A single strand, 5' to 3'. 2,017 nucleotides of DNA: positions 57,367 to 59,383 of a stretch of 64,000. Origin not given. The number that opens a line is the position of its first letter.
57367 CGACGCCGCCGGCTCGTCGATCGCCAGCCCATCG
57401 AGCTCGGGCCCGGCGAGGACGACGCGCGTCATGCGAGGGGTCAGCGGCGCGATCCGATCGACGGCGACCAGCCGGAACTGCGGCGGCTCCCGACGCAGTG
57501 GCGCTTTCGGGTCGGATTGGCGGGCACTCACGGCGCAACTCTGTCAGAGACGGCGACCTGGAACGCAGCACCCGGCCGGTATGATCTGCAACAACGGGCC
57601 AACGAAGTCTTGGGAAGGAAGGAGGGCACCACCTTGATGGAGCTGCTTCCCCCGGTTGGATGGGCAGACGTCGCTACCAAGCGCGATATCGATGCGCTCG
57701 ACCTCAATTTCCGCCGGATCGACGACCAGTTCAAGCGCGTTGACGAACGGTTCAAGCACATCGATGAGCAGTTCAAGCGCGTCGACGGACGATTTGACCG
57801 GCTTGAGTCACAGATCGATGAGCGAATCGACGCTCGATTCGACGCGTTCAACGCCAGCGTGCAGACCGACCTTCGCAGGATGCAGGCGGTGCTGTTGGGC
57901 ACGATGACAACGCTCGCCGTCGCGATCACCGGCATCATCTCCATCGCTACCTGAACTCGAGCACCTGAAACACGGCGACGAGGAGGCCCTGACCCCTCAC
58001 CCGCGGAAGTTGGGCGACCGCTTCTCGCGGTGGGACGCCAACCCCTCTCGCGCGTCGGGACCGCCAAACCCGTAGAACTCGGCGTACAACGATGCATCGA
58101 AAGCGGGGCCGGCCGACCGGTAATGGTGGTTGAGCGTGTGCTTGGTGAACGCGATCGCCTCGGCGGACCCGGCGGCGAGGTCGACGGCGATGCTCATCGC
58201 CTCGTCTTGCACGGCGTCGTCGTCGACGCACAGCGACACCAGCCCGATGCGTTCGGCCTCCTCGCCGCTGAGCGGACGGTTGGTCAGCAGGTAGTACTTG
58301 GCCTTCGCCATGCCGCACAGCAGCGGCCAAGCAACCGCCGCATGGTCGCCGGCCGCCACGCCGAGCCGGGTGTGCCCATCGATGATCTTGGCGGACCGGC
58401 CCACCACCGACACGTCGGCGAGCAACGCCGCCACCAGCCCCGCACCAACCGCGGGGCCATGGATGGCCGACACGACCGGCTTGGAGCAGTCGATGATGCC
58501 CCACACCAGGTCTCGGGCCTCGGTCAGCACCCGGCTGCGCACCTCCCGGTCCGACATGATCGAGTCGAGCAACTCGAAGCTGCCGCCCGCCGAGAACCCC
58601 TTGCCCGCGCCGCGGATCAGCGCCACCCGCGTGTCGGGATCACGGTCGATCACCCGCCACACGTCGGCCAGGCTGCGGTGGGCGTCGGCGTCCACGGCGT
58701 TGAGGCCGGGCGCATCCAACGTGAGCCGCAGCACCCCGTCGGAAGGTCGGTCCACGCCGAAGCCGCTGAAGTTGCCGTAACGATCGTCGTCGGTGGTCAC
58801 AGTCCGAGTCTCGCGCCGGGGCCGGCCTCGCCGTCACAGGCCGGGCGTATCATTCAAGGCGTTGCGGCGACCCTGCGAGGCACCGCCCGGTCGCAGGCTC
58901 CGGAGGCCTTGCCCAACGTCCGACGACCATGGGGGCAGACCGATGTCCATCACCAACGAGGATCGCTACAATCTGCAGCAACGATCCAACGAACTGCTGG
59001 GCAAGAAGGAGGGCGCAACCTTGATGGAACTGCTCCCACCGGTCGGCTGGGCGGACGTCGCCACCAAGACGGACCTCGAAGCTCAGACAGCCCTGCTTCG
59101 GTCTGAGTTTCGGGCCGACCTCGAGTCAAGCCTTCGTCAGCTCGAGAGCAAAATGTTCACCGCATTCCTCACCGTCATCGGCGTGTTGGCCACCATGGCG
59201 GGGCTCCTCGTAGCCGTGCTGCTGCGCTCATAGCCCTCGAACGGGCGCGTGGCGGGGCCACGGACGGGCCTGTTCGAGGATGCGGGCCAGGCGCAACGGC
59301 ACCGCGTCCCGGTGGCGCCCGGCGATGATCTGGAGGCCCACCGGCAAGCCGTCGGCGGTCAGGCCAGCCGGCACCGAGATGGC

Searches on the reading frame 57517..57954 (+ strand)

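Call 4: search_protein_families(library=pfam, proteins=[window:57544-57954:+], max_evalue=1)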
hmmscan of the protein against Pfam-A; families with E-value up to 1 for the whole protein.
window:57544-57954:+ (136 aa): 6 families
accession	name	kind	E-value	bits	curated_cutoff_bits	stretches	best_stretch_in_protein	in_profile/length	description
PF01601.21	CoV_S2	-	0.00051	19.2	40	1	53-116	241-306/521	Coronavirus spike glycoprotein S2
PF05597.16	Phasin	-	0.0055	17.2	28.8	1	58-115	54-112/126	Poly(hydroxyalcanoate) granule associated protein (phasin)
PF04513.17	Baculo_PEP_C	-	0.04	14.4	38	1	68-132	38-98/140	Baculovirus polyhedron envelope protein, PEP, C terminus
PF01519.22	DUF16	-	0.083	13.8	40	1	47-89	62-104/104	Protein of unknown function DUF16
PF02646.22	RmuC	-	0.095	12.2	26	1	39-102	218-281/291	RmuC family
PF06825.17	HSBP1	-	0.6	10.4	28.6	0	73-96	7-30/51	Heat shock factor binding protein 1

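Call 5: search_protein_families(library=ncbifam, proteins=[window:57544-57954:+], max_evalue=1)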
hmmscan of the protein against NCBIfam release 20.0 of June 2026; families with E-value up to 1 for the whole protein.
window:57544-57954:+ (136 aa): 5 families
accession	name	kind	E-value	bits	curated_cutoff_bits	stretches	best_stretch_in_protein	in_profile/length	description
NF047515.1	SpiroCoCo_C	equivalog_domain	0.032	13.4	125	1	47-114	59-127/313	SpiroCoCo family coiled-coil protein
NF048001.1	GTP_morpho_1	equivalog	0.046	13.5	50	1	53-88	9-44/70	GTA head formation protein, RCAP_rcc01685 family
NF053525.1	thylo_ssr2422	subfamily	0.056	13.9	38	1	63-103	11-50/77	ssr2422 family thylakoid membrane protein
NF053852.1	vesicle_Bd0635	exception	0.072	12.7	250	1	65-122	46-105/223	CpoB-like predatory vesicle lipoprotein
TIGR01837.1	PHA_granule_1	subfamily_domain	0.12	12.4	94.7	1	63-113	50-101/118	poly(hydroxyalkanoate) granule-associated protein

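Call 60: search_protein_families(library=phrogs, proteins=[window:57517-57954:+], max_evalue=0.01)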
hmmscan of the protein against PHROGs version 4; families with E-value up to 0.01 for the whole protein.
window:57517-57954:+ (145 aa): 10 families
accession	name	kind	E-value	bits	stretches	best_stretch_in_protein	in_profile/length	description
phrog_6701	-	unknown function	1.4e-07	32.4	1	61-121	69-131/169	-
phrog_12015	-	unknown function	5.7e-07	30.3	1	38-115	72-149/165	-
phrog_2990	-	unknown function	1.2e-05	26.5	1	64-142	62-128/133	-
phrog_15851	-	unknown function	5.7e-05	24.5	1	77-141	44-109/117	-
phrog_7090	-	unknown function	0.00011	23.7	1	80-141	61-122/127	-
phrog_5553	-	unknown function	0.0012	20.1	1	59-114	17-71/114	-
phrog_10445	-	unknown function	0.0016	18.7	1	38-123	162-250/296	-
phrog_11590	-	unknown function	0.0019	19.1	1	59-89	8-38/43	-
phrog_20262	-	unknown function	0.0025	18.9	1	61-124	63-126/146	-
phrog_17872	-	unknown function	0.009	17.5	0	50-128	39-84/100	-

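Call 61: search_protein_families(library=padloc, proteins=[window:57517-57954:+], max_evalue=0.01)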
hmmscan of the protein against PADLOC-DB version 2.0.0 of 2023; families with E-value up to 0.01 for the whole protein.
window:57517-57954:+ (145 aa): 4 families
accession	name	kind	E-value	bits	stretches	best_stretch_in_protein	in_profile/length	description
PDLC03863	LmuB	-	0.00033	17.5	1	54-125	232-305/610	-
PDLC02508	BrxL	-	0.0018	14.6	1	35-116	413-495/698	BrxL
PDLC02712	PbeC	-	0.0078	12.7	1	61-123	377-438/622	PbeC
PDLC00600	ZorA1|ZorA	-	0.0081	12.7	1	61-138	582-658/677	MotA/ExbB/TolQ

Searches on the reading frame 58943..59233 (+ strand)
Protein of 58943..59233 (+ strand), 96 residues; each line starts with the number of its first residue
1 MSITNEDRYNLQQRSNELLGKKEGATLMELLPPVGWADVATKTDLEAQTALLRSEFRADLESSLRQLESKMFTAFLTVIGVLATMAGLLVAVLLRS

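Call 4: search_protein_families(library=pfam, proteins=[window:58943-59233:+], max_evalue=1)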
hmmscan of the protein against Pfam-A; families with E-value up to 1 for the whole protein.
window:58943-59233:+ (96 aa): 1 family
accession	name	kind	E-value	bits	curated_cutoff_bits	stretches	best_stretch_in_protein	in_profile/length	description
PF11994.14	DUF3489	-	0.026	15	29.5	1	17-43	14-40/68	Protein of unknown function (DUF3489)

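Call 5: search_protein_families(library=ncbifam, proteins=[window:58943-59233:+], max_evalue=1)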
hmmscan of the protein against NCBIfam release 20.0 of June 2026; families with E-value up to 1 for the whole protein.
window:58943-59233:+ (96 aa): 1 family
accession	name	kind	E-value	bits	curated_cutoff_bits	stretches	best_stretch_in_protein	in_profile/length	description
NF052432.1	TC0500_fam_Inc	equivalog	0.046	13.1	240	1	66-93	36-63/214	TC0500 family inclusion membrane protein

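Call 28: predict_structure(alignment_id=A2)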
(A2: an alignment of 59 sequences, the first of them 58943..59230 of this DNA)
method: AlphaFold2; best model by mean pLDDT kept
length: 96 residues; sequences in the alignment: 59
mean_pLDDT: 88.5   pTM: 0.45
mean pLDDT of the five models: 88.5, 87.0, 86.7, 86.3, 84.0
residues with pLDDT >= 90: 63; 70-90: 23; 50-70: 10; < 50: 0
segments of 3 or more residues with pLDDT < 50: none
pLDDT, mean of each block of 10 residues (from residue 1): 80 95 92 66 82 92 96 96 95 90
secondary structure, 60 per line:
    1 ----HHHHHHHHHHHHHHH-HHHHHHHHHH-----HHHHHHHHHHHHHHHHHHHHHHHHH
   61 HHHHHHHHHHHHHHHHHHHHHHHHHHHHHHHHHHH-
elements in order: H5-19 H21-30 H36-95

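Call 34: fold_search(model_id=the predicted structure, library=pdb)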
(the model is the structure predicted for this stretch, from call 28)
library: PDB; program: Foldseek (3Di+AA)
matches with E <= 10: 8; with E <= 0.001: 0
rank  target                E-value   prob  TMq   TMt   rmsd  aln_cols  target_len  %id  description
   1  7z0s_G                5.0e+00  0.38  0.26  0.10   1.6        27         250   15  Structure of the Escherichia coli formate hydrogenlyase complex (anaerobic preparation, without formate dehydrogenase  (released 2022-09-28)
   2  2lo0_MODEL_1_A        5.7e+00  0.18  0.27  0.51   1.7        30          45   23  Solution structure of the Get5 carboxyl domain from A. fumigatus (released 2012-01-25)
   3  4pel_A                6.6e+00  0.20  0.26  0.14   3.3        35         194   26  S1C mutant of Penicillin G acylase from Kluyvera citrophila (released 2015-07-22)
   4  4pem_A                7.6e+00  0.16  0.26  0.11   3.2        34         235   26  Crystal Structure of S1G mutant of Penicillin G Acylase from Kluyvera citrophila (released 2015-07-22)
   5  9jn4_C                7.6e+00  0.10  0.22  0.11   3.3        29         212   21  Crystal structure of KtzT-C197A in complex with HEME (released 2025-01-29)
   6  4pem_C                8.7e+00  0.15  0.26  0.10   3.2        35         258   26  Crystal Structure of S1G mutant of Penicillin G Acylase from Kluyvera citrophila (released 2015-07-22)
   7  1ai6_A                9.3e+00  0.15  0.28  0.14   3.5        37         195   19  PENICILLIN ACYLASE WITH P-HYDROXYPHENYLACETIC ACID (released 1997-11-12)
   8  1pnk_A                9.3e+00  0.13  0.26  0.14   3.2        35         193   23  PENICILLIN ACYLASE HAS A SINGLE-AMINO-ACID CATALYTIC CENTRE (released 1996-03-16)

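Call 47: search_protein_families(library=pfam, alignment_id=A2, max_evalue=0.1)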
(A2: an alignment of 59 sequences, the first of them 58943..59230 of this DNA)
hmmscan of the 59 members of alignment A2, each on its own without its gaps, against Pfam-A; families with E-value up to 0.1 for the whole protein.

A. member 1, window:58943-59230:+ (96 aa): 1 family
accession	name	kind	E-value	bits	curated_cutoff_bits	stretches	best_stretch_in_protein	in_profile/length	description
PF11994.14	DUF3489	-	0.026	15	29.5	1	17-43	14-40/68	Protein of unknown function (DUF3489)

B. families by the number of members that match (of 59 scanned): 122 families (the first 25 are shown)
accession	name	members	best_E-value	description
PF23991.1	DUF7310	37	4.8e-10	Coiled-coil region of unknown function (DUF7310)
PF07889.17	DUF1664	19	0.00011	Protein of unknown function (DUF1664)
PF02601.20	Exonuc_VII_L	17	1.5e-05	Exonuclease VII, large subunit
PF12072.13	RNase_Y_N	13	6.7e-06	RNase Y N-terminal region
PF01519.22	DUF16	13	8e-05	Protein of unknown function DUF16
PF18982.5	JetA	13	0.0022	Wadjet protein JetA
PF06419.17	COG6_N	11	0.00074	Conserved oligomeric complex COG6, N-terminal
PF09763.15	Sec3_CC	11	0.0016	Exocyst complex component Sec3, coiled-coil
PF04513.17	Baculo_PEP_C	11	0.013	Baculovirus polyhedron envelope protein, PEP, C terminus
PF00261.25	Tropomyosin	9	5.5e-05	Tropomyosin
PF01442.23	Apolipoprotein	9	0.00022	Apolipoprotein A1/A4/E domain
PF16526.10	CLZ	9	0.0089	C-terminal leucine zipper domain of cyclic nucleotide-gated channels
PF16282.11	SANT_DAMP1_like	8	6.4e-05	SANT/Myb-like domain of DAMP1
PF10779.14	XhlA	8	0.00061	Haemolysin XhlA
PF05929.16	Phage_GPO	8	0.0009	Phage capsid scaffolding protein (GPO) serine peptidase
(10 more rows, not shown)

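Call 60: search_protein_families(library=phrogs, proteins=[window:58943-59233:+], max_evalue=0.01)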
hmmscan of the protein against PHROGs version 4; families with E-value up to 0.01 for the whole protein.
window:58943-59233:+ (96 aa): 0 families

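Call 61: search_protein_families(library=padloc, proteins=[window:58943-59233:+], max_evalue=0.01)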
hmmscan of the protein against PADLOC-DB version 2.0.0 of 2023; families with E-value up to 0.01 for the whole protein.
window:58943-59233:+ (96 aa): 0 families
